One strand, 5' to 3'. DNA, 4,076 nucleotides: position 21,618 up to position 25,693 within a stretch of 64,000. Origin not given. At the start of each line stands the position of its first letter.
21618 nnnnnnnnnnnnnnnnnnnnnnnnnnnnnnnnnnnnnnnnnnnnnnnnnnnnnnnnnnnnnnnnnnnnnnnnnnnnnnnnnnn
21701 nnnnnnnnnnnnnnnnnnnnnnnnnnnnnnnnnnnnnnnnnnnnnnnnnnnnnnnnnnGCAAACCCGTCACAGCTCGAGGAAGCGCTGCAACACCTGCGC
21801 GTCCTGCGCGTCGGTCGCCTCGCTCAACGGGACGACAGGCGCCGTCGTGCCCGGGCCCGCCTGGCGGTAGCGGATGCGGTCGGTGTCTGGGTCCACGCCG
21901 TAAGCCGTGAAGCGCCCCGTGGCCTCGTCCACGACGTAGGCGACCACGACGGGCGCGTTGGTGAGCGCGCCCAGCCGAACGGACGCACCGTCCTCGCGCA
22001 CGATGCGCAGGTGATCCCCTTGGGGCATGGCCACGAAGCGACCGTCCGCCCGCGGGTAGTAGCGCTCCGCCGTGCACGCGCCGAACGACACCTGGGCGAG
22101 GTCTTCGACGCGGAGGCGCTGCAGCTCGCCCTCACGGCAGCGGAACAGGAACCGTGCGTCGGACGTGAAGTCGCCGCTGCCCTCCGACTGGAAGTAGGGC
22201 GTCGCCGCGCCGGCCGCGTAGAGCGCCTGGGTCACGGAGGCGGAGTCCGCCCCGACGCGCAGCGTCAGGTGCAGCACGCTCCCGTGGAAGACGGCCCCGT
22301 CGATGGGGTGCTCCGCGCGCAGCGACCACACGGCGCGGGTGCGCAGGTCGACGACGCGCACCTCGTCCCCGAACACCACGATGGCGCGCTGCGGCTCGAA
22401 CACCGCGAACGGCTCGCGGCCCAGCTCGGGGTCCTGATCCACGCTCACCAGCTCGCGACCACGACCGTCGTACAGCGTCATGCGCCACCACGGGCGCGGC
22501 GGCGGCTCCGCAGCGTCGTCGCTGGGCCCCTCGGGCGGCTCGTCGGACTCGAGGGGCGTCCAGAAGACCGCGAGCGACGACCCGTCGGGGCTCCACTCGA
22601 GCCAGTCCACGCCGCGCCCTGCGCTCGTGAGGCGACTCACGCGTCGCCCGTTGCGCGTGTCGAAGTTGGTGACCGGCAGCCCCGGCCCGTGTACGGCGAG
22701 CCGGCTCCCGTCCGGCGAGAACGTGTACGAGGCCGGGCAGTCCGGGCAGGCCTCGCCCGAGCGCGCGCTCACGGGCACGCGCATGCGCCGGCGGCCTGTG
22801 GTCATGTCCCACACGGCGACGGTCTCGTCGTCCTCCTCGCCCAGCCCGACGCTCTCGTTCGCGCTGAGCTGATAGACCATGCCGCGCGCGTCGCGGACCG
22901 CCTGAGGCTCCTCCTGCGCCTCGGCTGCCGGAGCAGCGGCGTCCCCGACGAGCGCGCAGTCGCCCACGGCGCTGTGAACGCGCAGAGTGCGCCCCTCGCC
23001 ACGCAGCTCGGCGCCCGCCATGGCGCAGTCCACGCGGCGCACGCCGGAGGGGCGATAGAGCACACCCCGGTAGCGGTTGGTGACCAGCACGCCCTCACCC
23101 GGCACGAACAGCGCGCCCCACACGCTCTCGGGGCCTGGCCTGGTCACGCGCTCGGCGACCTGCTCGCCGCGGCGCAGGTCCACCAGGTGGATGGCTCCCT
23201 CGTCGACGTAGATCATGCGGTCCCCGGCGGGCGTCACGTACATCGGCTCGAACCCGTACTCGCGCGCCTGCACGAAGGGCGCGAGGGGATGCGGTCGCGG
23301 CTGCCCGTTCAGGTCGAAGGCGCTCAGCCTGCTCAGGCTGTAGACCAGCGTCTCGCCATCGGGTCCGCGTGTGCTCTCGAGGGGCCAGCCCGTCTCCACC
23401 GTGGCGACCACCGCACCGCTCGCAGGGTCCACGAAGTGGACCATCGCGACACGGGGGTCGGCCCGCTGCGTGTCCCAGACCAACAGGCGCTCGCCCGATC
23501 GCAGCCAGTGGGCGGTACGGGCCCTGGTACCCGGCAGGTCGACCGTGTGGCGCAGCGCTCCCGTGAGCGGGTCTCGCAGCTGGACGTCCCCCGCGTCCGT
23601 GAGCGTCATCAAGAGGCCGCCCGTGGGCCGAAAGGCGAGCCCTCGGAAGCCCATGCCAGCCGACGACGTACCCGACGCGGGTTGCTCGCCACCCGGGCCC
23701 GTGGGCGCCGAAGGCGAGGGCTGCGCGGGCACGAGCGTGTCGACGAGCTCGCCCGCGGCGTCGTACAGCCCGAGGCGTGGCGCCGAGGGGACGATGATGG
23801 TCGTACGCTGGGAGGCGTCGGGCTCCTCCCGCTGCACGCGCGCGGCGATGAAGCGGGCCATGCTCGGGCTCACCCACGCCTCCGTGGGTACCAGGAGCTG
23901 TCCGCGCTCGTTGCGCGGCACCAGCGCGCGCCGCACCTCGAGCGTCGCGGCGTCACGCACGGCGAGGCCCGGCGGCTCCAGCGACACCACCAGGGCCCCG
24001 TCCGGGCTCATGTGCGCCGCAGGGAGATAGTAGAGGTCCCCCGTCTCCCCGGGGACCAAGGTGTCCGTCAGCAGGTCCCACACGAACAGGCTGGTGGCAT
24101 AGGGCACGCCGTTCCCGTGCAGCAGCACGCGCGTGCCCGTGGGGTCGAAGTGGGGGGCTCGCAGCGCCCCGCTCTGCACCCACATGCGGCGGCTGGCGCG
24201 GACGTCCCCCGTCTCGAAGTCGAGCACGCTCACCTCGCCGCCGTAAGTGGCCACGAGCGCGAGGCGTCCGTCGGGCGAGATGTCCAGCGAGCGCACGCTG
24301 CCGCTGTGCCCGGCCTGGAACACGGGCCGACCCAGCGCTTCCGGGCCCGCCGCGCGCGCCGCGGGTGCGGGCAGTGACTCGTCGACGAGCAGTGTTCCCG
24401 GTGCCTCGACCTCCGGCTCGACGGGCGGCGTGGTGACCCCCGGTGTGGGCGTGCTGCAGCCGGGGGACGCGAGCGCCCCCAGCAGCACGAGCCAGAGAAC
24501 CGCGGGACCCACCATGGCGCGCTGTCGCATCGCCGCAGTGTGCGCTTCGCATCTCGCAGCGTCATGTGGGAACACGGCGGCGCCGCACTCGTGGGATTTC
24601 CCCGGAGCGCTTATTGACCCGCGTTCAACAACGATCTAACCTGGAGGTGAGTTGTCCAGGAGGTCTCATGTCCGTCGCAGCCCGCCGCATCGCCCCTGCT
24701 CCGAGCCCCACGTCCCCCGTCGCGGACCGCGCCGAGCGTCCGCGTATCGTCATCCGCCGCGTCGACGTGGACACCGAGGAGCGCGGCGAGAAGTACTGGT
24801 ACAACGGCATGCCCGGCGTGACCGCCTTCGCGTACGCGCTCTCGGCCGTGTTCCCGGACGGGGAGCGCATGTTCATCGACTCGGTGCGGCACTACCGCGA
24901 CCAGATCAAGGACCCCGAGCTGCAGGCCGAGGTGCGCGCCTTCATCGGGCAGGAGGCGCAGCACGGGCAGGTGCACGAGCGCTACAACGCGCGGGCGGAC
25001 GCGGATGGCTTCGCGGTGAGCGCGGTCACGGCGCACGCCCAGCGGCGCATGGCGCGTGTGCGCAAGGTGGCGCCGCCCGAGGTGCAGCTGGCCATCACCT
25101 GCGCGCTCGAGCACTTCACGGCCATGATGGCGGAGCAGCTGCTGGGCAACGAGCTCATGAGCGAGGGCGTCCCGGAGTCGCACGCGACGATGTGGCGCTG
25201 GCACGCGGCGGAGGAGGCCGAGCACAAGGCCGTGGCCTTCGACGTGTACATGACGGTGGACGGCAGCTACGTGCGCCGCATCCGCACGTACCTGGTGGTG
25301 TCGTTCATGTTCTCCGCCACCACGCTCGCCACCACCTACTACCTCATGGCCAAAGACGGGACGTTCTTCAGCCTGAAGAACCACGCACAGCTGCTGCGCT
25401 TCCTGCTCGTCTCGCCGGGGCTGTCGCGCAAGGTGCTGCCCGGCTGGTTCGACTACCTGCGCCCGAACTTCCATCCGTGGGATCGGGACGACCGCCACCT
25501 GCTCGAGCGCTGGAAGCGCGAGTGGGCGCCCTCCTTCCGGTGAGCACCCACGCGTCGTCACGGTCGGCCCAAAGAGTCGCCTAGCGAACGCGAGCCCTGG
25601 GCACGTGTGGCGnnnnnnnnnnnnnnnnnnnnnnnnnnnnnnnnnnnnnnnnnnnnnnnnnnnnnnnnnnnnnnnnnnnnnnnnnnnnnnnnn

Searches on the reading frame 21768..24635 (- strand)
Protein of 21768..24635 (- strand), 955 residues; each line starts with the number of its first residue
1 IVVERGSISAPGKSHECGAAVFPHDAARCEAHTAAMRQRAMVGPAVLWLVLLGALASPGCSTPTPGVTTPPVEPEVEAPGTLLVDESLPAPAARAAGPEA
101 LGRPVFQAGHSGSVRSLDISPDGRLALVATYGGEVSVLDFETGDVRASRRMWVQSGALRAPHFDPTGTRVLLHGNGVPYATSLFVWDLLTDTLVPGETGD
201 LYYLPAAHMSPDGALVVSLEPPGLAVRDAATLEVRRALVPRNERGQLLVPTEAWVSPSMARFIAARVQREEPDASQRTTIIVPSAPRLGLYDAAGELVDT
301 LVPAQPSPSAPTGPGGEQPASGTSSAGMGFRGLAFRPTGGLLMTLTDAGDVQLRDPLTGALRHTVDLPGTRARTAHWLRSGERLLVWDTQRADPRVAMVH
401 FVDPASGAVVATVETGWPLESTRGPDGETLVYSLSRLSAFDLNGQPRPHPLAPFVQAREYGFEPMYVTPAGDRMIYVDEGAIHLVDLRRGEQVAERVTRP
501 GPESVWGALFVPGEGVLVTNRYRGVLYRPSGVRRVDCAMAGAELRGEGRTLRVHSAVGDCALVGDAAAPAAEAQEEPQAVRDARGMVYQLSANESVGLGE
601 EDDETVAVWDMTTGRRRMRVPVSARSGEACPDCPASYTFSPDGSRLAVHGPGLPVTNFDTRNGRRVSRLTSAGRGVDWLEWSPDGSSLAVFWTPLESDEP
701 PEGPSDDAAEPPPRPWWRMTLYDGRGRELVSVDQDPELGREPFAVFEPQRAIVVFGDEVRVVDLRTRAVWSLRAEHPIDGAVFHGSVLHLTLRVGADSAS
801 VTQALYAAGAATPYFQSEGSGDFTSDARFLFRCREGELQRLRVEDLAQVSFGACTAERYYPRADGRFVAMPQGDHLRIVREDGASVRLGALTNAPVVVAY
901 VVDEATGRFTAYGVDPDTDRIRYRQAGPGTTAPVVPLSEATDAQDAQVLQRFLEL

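Call 23: search_protein_families(library=pfam, proteins=[window:21768-24635:-], max_evalue=0.001)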
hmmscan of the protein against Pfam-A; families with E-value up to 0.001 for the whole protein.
window:21768-24635:- (955 aa): 6 families
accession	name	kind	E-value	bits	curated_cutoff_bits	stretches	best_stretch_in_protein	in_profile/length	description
PF12894.13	ANAPC4_WD40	-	7.7e-09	36.1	22.9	0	105-151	29-78/91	Anaphase-promoting complex subunit 4 WD40 domain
PF25174.1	Beta-prop_THOC3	-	1.7e-08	34.2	305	1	600-690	65-146/272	THOC3 beta-propeller domain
PF23414.1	Beta-prop_EML_2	-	7.3e-08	32.5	90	1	602-690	18-98/266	Echinoderm microtubule-associated protein second beta-propeller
PF00400.38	WD40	-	0.00019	22.3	27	0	108-136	8-36/39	WD domain, G-beta repeat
PF25173.1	Beta-prop_WDR3_1st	-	0.00047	20.3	154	0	604-689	9-87/184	WDR3 first beta-propeller domain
PF24814.1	WD40_Prp19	-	0.00058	19.4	320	0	601-690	110-194/281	Prp19 WD40 domain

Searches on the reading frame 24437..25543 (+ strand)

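Call 23: search_protein_families(library=pfam, proteins=[window:24437-25543:+], max_evalue=0.001)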
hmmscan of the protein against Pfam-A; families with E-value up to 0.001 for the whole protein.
window:24437-25543:+ (368 aa): 1 family
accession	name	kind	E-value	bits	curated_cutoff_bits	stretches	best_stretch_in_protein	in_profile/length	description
PF10118.14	Metal_hydrol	-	4.4e-86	289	33.2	1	106-351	2-247/247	Predicted metal-dependent hydrolase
